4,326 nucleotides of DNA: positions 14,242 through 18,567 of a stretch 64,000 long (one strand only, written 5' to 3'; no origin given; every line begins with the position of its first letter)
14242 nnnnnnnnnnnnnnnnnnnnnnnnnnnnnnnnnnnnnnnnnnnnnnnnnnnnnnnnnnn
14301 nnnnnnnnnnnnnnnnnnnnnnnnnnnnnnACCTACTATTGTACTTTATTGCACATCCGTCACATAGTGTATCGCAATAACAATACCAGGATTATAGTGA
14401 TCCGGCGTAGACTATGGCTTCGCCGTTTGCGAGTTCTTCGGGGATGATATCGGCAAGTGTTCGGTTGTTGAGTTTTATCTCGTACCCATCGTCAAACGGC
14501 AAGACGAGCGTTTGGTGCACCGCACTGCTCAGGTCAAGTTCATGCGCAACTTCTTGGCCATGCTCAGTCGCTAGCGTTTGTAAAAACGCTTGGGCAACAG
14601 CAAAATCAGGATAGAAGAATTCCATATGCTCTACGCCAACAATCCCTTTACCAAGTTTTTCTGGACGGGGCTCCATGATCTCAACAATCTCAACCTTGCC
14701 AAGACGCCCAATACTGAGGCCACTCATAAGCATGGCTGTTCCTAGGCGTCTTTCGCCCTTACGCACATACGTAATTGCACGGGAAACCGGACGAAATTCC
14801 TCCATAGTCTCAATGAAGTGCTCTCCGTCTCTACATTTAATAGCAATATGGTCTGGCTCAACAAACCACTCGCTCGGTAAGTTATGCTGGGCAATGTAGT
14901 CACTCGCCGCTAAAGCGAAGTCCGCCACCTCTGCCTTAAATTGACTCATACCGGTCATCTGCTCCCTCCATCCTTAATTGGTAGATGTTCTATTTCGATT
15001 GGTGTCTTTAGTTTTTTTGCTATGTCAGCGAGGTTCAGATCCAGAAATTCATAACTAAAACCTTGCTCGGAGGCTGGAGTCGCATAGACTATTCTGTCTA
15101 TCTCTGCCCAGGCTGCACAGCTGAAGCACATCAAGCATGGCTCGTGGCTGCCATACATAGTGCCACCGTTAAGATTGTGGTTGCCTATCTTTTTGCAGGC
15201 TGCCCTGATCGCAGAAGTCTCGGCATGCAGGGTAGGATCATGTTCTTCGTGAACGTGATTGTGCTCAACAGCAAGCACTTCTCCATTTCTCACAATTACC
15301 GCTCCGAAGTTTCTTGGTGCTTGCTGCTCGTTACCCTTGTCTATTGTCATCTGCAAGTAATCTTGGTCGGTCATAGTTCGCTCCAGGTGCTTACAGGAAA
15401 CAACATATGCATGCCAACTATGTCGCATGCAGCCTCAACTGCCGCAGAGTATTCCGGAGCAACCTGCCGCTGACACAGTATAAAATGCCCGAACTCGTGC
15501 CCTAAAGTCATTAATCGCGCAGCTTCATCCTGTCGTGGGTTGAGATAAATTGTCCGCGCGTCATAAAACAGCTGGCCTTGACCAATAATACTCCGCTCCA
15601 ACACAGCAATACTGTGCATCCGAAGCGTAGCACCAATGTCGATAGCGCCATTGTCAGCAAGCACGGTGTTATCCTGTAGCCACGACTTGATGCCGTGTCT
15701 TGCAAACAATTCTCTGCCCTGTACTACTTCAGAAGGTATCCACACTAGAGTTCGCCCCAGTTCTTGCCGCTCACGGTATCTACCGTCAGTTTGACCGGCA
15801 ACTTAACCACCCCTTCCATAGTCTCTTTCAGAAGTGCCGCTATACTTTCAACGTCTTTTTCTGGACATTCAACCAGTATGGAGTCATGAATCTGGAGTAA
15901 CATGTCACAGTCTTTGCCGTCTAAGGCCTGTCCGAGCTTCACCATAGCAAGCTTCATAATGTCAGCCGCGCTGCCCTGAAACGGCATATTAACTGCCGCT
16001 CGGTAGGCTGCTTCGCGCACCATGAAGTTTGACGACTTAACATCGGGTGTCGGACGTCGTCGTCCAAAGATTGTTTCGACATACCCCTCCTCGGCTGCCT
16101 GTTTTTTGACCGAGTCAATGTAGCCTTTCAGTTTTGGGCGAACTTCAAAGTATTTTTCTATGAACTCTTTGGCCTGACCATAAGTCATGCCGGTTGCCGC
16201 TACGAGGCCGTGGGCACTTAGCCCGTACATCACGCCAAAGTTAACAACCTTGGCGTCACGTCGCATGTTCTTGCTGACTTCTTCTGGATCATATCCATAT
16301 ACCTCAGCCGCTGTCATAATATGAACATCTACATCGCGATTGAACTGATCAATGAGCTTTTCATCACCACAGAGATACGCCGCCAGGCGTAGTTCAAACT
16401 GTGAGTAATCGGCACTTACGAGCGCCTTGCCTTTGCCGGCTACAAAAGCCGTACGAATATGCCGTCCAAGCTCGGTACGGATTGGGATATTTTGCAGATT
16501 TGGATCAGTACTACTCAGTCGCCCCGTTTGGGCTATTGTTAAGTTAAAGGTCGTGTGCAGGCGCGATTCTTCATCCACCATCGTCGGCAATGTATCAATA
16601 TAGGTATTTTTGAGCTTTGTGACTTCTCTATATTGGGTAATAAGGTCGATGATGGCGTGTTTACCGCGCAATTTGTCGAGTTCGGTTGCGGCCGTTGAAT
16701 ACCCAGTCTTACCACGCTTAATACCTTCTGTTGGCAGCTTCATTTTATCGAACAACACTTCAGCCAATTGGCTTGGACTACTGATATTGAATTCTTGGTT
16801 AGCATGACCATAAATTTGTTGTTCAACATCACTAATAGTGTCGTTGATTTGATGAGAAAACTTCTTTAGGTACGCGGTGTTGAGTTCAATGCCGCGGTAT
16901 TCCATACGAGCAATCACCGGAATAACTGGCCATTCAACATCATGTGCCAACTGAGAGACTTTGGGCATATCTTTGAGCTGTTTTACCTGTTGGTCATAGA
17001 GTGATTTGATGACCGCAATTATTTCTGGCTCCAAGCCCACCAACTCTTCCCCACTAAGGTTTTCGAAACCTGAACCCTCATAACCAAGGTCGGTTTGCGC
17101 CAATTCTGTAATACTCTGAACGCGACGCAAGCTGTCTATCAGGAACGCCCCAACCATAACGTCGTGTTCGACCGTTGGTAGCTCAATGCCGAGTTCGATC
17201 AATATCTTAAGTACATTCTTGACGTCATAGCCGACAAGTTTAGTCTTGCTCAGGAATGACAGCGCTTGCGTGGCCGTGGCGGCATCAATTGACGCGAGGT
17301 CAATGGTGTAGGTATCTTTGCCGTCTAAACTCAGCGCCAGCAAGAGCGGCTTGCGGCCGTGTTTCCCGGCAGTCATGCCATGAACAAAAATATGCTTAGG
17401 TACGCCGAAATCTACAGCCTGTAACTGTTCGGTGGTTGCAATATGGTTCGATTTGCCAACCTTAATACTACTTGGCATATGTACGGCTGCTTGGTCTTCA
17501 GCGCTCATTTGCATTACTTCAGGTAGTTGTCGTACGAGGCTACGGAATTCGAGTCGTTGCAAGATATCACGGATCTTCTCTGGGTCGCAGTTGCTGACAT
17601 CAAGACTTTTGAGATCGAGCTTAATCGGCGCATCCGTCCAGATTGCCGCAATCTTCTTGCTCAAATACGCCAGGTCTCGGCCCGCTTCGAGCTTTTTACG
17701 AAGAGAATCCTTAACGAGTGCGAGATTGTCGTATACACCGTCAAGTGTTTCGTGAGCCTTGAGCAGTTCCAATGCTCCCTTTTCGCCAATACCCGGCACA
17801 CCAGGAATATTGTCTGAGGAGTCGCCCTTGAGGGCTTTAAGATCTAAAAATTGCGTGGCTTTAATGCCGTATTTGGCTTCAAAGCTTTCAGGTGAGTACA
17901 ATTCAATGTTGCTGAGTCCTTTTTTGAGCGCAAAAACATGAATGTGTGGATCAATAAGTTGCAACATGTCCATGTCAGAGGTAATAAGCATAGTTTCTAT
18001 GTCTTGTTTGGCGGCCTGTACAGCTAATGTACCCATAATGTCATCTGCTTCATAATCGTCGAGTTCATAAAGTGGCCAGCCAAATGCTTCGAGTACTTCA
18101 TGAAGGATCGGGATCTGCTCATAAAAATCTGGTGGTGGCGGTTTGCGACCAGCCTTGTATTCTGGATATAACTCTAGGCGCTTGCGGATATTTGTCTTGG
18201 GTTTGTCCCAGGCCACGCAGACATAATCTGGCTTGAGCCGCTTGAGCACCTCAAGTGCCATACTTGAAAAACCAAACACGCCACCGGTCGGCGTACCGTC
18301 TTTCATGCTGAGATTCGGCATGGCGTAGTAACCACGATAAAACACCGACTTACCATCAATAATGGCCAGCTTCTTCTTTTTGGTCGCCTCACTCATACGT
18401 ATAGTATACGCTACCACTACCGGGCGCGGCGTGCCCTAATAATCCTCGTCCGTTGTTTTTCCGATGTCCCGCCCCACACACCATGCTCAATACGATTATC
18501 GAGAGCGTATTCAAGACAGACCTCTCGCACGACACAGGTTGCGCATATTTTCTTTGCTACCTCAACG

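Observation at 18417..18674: Canonical WhiB-like regulator translationally coupled to polA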

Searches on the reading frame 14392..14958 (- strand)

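Call 3: search_protein_families(library=pfam, proteins=[window:14392-14958:-], max_evalue=0.01)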
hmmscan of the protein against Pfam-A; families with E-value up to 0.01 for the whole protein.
window:14392-14958:- (188 aa): 1 family
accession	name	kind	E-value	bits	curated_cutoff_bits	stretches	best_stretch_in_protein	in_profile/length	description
PF06185.18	YecM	-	0.00064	19.9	25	1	9-139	7-134/180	YecM protein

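Call 19: search_protein_families(library=ncbifam, proteins=[window:14392-14958:-], max_evalue=0.01)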
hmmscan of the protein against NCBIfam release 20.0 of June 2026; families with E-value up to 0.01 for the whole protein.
window:14392-14958:- (188 aa): 0 families

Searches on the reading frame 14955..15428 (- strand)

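Call 3: search_protein_families(library=pfam, proteins=[window:14955-15428:-], max_evalue=0.01)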
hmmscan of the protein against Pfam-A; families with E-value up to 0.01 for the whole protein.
window:14955-15428:- (157 aa): 3 families
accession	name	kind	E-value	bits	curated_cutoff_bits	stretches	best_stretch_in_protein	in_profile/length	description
PF00383.29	dCMP_cyt_deam_1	-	2.6e-22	79.1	25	1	21-116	4-101/102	Cytidine and deoxycytidylate deaminase zinc-binding region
PF14437.12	MafB19-deam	-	9.6e-18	64.9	27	1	37-125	21-109/142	MafB19-like deaminase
PF14439.12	Bd3614-deam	-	0.00016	22.1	38.5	1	42-108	12-78/113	Bd3614-like deaminase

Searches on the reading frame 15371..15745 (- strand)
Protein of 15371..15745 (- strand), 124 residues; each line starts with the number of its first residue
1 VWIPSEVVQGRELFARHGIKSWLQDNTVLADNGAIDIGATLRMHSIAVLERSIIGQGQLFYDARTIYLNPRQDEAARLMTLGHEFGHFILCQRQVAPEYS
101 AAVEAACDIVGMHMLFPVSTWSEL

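Call 3: search_protein_families(library=pfam, proteins=[window:15371-15745:-], max_evalue=0.01)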
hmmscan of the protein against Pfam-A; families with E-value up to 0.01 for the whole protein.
window:15371-15745:- (124 aa): 2 families
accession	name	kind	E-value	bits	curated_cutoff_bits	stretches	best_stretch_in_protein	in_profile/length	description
PF06114.19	Peptidase_M78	-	5e-06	26.8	22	1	62-117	27-88/123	IrrE N-terminal-like domain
PF20573.4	DUF6782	-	0.0029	17.4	27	1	48-104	61-117/241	Putative metallopeptidase family (DUF6782)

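Call 19: search_protein_families(library=ncbifam, proteins=[window:15371-15745:-], max_evalue=0.01)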
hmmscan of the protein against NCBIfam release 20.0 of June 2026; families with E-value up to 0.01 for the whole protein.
window:15371-15745:- (124 aa): 0 families

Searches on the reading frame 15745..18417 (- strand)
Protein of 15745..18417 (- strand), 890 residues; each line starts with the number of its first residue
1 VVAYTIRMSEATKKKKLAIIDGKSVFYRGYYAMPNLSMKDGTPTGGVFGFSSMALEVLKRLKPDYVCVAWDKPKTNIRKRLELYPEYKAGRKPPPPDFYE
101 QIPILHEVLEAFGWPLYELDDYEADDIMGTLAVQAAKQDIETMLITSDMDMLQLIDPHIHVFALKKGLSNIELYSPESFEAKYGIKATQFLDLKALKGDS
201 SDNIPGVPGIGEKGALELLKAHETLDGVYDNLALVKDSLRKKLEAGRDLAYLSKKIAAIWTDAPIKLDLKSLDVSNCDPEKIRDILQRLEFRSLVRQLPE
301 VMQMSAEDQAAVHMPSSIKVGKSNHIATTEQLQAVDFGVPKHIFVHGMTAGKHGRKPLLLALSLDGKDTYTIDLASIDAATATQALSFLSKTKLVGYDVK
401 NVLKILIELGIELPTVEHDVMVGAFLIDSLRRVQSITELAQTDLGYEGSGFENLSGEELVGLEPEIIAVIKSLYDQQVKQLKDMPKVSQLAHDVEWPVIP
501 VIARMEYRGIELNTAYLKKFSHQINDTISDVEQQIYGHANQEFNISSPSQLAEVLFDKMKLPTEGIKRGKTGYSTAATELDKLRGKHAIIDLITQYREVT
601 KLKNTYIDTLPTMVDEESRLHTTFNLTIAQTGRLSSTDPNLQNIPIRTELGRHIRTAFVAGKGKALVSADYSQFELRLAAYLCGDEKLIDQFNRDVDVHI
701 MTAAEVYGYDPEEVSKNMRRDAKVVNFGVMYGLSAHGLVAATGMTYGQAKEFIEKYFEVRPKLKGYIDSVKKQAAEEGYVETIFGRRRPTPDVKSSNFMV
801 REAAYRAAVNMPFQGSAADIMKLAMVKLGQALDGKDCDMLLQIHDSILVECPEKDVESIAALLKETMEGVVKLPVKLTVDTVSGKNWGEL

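Call 3: search_protein_families(library=pfam, proteins=[window:15745-18417:-], max_evalue=0.01)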
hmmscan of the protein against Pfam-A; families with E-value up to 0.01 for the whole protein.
window:15745-18417:- (890 aa): 4 families
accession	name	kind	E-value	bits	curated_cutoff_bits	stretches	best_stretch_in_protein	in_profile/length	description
PF00476.26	DNA_pol_A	-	9.4e-143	476.2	34.3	1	515-889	2-381/381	DNA polymerase family A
PF02739.22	5_3_exonuc_N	-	2.9e-50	170.6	34.3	1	16-184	1-164/164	5'-3' exonuclease, N-terminal resolvase-like domain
PF01367.25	5_3_exonuc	-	3.7e-28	98.3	40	1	186-279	2-96/97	5'-3' exonuclease, C-terminal SAM fold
PF22619.2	DNA_polI_exo1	-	0.00034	20.9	27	1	375-442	33-99/140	DNA polymerase I, ribonuclease H-like domain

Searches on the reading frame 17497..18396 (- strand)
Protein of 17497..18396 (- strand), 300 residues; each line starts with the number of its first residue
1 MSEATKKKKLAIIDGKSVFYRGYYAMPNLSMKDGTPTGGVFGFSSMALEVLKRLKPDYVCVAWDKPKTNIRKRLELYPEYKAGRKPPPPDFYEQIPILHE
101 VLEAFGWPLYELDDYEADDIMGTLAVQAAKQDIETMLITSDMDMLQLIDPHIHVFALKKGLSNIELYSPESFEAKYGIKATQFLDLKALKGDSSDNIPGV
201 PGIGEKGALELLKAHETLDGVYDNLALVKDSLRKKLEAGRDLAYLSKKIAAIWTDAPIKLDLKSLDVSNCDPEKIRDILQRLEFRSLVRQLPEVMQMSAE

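Call 23: find_related_loci(query=A1, collection=metagenome_contigs, flank=4000)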
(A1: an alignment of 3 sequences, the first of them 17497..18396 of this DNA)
Query A1 (300 aa) in metagenome_contigs; peptide patterns used: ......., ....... (x = any residue, [..] = any of these).
600 stretches matched a pattern (row limit reached: there are more); 460 encode a relative of the query (tblastn E <= 1e-3); the best 80 are kept; 80 distinct loci.
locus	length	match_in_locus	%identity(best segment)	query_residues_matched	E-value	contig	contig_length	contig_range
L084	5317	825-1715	86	4-300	1e-179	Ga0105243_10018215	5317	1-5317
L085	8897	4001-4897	83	1-299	4e-175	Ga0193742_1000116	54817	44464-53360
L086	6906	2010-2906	83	1-299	2e-174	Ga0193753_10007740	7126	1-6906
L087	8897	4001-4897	79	1-299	9e-169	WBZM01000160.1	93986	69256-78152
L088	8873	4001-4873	80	8-298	8e-167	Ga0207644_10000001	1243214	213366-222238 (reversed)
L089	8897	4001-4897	82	2-300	1e-166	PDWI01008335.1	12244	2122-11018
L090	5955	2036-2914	81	6-298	6e-166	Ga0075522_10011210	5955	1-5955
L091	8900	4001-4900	77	1-300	5e-164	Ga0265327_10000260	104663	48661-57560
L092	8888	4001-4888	79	1-297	9e-163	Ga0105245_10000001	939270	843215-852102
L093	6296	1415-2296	79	5-298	8e-163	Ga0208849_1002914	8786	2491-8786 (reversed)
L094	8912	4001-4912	77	1-300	5e-162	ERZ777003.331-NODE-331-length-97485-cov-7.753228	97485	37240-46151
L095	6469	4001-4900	77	1-300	9e-162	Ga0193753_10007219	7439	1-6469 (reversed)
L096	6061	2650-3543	79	1-298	4e-162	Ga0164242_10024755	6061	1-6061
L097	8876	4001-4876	80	7-298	5e-161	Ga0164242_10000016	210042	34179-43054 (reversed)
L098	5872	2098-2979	78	5-298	9e-162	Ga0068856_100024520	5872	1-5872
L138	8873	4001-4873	70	8-298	8e-143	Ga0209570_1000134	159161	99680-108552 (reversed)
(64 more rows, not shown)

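Call 63: find_homologous_proteins(query=L138:3649-3987:+, max_evalue=0.00001)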
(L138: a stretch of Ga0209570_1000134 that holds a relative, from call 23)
Query L138:3649-3987:+ (112 aa): 1 proteins with E <= 0.00001 among 64 candidates.
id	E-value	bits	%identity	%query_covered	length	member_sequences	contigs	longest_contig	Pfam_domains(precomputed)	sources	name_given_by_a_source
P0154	8.1e-60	217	90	100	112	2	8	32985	PF02467.22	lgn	-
